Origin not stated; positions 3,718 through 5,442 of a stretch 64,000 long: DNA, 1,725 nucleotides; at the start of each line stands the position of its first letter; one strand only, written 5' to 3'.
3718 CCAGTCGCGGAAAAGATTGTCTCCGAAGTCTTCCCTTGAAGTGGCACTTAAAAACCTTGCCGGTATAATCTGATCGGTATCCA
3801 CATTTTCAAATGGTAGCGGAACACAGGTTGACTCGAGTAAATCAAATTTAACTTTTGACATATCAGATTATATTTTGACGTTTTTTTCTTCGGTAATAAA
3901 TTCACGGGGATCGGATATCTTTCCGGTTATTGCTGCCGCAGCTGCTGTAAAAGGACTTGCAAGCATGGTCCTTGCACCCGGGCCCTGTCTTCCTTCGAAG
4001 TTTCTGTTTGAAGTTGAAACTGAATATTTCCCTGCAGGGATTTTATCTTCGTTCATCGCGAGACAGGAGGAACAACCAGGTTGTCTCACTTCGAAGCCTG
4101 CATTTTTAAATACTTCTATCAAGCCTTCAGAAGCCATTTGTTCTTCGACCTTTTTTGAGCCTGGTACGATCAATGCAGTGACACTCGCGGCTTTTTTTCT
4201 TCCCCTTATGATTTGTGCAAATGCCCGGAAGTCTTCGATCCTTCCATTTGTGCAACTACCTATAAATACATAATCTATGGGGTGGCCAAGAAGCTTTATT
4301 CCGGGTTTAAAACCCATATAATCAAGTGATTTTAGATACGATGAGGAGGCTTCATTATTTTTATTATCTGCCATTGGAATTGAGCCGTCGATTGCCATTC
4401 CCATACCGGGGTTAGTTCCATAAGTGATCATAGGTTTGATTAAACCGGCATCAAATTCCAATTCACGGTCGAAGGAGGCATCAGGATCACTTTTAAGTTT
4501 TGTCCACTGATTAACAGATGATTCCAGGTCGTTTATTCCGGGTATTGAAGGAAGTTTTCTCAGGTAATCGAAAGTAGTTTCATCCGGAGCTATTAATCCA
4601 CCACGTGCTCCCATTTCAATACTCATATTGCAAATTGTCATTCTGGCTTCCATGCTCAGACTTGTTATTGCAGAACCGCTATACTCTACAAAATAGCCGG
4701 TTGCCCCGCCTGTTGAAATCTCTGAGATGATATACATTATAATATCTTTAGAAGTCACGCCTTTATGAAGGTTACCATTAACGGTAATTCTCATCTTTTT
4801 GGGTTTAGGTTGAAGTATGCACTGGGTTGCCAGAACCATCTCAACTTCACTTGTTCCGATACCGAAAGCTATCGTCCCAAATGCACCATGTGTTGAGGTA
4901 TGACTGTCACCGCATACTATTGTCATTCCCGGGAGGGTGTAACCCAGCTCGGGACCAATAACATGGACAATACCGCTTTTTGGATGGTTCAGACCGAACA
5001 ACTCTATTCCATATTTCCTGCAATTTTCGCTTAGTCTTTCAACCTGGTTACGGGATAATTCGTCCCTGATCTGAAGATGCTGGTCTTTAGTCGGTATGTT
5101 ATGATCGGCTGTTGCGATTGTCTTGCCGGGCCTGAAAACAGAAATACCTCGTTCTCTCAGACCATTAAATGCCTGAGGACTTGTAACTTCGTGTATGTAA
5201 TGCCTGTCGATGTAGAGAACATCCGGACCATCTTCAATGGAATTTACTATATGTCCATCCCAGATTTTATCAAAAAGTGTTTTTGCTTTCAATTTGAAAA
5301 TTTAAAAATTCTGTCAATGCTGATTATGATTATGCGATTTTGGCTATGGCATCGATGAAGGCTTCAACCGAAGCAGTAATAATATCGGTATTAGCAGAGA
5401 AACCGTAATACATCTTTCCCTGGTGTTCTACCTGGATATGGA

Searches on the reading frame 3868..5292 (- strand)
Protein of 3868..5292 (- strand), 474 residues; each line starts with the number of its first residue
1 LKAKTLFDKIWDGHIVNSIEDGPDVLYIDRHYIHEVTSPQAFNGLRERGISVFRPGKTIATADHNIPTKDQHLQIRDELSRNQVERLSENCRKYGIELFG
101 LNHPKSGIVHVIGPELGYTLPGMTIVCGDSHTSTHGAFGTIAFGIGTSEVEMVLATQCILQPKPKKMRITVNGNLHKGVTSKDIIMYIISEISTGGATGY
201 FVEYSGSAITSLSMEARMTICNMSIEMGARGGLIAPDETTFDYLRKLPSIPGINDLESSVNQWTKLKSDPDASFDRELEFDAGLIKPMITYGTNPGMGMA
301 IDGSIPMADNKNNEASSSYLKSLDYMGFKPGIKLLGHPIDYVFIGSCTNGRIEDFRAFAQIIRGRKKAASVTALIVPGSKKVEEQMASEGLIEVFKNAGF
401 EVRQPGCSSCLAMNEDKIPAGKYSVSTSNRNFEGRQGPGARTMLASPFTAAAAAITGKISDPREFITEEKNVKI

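Call 46: search_protein_families(library=pfam, proteins=[window:3868-5292:-], max_evalue=0.00001)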
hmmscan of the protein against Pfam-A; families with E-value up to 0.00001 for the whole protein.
window:3868-5292:- (474 aa): 1 family
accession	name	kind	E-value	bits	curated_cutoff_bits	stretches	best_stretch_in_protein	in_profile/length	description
PF00330.25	Aconitase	-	2.3e-168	561.4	28.7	1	8-457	1-463/463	Aconitase family (aconitate hydratase)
